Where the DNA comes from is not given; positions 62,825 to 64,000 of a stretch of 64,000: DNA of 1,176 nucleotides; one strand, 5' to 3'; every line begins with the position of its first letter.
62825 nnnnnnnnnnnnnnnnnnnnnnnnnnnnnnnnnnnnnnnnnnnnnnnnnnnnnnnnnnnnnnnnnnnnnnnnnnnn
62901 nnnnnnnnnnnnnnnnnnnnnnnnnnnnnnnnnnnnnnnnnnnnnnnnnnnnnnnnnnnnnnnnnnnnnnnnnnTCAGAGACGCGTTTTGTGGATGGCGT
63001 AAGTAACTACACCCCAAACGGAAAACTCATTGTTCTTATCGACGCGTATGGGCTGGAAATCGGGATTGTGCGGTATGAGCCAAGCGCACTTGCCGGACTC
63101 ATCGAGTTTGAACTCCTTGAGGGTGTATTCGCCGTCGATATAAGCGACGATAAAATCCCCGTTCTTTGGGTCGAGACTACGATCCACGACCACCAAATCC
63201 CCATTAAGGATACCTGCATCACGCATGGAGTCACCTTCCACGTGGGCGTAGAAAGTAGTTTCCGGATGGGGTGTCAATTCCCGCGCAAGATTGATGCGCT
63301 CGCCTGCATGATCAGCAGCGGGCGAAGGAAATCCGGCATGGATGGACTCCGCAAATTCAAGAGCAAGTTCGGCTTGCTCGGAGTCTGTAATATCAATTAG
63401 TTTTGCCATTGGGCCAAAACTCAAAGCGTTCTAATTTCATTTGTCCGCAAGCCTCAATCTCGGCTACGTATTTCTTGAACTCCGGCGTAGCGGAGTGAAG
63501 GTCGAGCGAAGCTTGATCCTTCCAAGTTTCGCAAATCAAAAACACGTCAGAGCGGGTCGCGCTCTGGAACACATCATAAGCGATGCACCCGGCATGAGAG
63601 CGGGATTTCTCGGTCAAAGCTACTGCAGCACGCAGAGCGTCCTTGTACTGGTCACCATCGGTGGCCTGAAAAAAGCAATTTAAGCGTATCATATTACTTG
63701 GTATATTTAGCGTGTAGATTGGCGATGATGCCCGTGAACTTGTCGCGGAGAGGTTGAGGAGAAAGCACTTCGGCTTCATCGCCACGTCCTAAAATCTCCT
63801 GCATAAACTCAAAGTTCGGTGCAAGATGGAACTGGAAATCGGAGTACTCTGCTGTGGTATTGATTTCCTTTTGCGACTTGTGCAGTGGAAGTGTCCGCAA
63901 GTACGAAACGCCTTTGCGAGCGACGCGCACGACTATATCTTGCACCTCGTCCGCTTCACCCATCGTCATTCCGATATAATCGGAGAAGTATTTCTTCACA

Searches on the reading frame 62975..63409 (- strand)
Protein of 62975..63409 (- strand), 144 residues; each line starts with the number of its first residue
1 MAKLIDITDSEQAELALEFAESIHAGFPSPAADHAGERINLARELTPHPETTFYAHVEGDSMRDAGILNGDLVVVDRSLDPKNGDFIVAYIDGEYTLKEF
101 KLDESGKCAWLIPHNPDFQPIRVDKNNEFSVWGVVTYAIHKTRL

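Call 84: find_encoding_contigs(protein=window:62975-63409:-, flank=10000, max_places=6)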
Protein window:62975-63409:- (144 aa): 23 contigs read that carry it; 6 places shown.
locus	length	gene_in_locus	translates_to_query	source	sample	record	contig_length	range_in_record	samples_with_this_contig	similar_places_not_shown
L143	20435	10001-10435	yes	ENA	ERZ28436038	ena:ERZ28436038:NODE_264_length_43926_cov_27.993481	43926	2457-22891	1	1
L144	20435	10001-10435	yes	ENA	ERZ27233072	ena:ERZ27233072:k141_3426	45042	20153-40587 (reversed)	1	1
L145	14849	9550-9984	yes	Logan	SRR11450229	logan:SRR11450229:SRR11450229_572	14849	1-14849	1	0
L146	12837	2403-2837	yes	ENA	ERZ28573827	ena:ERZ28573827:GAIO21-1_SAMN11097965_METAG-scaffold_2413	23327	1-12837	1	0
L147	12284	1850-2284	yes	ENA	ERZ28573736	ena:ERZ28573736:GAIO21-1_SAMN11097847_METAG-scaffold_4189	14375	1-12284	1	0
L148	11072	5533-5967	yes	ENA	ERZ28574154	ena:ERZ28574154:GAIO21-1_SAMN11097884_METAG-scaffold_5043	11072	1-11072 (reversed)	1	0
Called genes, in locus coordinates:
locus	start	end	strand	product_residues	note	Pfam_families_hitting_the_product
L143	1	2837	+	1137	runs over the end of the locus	PF13091:PLDc_2 (weak), PF00176:SNF2-rel_dom (faint), PF04851:ResIII (faint), PF00271:Helicase_C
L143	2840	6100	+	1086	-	PF02384:N6_Mtase (faint), PF20473:MmeI_Mtase, PF07669:Eco57I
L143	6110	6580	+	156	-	-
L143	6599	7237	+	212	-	-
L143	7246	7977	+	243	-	PF11185:DUF2971 (weak)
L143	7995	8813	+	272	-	-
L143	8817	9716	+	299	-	PF13280:WYL, PF25583:WCX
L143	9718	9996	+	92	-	PF03992:ABM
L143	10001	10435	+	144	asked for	PF00717:Peptidase_S24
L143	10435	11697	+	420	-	PF00817:IMS, PF11799:IMS_C, PF13438:DUF4113 (weak)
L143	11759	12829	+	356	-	-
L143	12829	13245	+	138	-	-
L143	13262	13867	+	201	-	-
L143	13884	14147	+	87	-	-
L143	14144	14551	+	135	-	PF01510:Amidase_2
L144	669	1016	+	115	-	-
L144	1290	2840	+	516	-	PF12161:HsdM_N, PF02384:N6_Mtase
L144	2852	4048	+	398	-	-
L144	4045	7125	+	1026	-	PF04313:HSDR_N, PF00270:DEAD, PF04851:ResIII, PF18766:SWI2_SNF2, PF22679:T1R_D3-like, PF12008:EcoR124_C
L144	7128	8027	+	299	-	PF13280:WYL, PF25583:WCX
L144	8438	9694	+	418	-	PF13173:AAA_14, PF13635:DUF4143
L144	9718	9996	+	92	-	PF03992:ABM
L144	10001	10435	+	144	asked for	PF00717:Peptidase_S24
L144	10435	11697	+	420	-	PF00817:IMS, PF11799:IMS_C, PF13438:DUF4113 (weak)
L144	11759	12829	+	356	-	-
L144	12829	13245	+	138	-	-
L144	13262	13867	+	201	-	-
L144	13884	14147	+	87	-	-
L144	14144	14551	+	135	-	PF01510:Amidase_2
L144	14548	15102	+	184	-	-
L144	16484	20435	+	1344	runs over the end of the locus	PF10145:PhageMin_Tail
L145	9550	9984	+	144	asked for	PF00717:Peptidase_S24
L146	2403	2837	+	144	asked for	PF00717:Peptidase_S24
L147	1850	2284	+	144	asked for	PF00717:Peptidase_S24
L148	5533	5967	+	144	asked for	PF00717:Peptidase_S24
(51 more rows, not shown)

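Call 102: find_related_loci(query=L144:1290-2840:+, collection=metagenome_contigs, flank=10000)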
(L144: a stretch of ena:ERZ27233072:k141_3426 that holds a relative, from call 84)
Query L144:1290-2840:+ (516 aa) in metagenome_contigs; peptide patterns used: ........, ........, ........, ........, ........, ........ (x = any residue, [..] = any of these).
600 stretches matched a pattern (row limit reached: there are more); 596 encode a relative of the query (tblastn E <= 1e-3); the best 80 are kept; 80 distinct loci.
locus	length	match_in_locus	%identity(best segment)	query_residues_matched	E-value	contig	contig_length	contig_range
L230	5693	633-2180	99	1-516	0e+0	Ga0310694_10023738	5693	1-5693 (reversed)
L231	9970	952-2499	95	1-516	0e+0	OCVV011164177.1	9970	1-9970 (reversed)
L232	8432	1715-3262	83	1-516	0e+0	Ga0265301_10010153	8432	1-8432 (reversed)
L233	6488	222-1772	75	1-516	0e+0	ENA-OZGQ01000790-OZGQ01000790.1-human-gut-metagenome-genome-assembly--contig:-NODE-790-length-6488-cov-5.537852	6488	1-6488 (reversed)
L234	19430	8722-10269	73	2-516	0e+0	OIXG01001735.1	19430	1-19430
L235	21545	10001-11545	71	2-516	0e+0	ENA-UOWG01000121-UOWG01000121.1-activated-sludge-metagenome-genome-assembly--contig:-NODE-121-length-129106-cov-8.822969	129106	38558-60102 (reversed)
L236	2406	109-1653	70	2-516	0e+0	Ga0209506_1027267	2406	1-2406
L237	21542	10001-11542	70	3-516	0e+0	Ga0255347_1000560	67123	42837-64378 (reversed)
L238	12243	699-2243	71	2-516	0e+0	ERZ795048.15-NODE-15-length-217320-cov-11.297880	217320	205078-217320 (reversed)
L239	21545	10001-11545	71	2-516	0e+0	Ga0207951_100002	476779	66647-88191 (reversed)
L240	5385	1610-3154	70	2-516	0e+0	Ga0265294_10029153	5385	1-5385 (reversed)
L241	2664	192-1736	71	3-516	0e+0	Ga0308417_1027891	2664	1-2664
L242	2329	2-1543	71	3-516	0e+0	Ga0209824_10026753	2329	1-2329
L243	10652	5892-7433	70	3-516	0e+0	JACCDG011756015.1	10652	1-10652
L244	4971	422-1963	71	3-516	0e+0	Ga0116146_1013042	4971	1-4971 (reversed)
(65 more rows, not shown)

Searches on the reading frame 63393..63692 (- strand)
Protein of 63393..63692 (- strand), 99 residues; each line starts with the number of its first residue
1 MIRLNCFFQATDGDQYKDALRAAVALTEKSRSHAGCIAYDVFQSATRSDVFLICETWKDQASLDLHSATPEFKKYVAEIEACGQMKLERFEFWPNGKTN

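Call 10: find_encoding_contigs(protein=window:63393-63692:-, flank=10000, max_places=6)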
Protein window:63393-63692:- (99 aa): 1 contig read that carries it; 1 place shown.
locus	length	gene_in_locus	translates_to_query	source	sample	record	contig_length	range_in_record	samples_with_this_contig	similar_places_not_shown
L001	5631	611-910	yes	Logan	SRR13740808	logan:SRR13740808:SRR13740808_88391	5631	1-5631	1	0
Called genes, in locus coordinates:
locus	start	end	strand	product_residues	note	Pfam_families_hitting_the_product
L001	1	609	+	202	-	?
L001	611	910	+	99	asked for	PF03992:ABM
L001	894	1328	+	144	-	PF00717:Peptidase_S24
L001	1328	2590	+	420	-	PF00817:IMS, PF11799:IMS_C, PF13438:DUF4113 (weak)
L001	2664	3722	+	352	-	-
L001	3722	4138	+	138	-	-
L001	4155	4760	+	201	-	-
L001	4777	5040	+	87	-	-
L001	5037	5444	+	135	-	PF01510:Amidase_2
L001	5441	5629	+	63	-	?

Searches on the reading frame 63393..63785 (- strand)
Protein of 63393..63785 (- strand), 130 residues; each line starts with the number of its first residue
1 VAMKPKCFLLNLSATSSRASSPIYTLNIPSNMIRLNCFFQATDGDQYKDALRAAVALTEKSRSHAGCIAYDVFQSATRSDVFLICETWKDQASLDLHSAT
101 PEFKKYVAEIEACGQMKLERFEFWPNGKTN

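Call 8: find_encoding_contigs(protein=window:63393-63785:-, flank=10000, max_places=6)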
Protein window:63393-63785:- (130 aa): no gene with exactly this product is on record in the collection.

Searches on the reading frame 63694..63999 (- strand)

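Call 12: search_protein_families(library=pfam, proteins=[window:63694-63999:-], max_evalue=0.01)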
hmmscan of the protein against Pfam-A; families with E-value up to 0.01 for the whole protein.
window:63694-63999:- (101 aa): 1 family
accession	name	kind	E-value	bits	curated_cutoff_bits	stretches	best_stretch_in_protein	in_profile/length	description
PF25583.1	WCX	-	2.2e-09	38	23.9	1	19-89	2-69/76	WCX domain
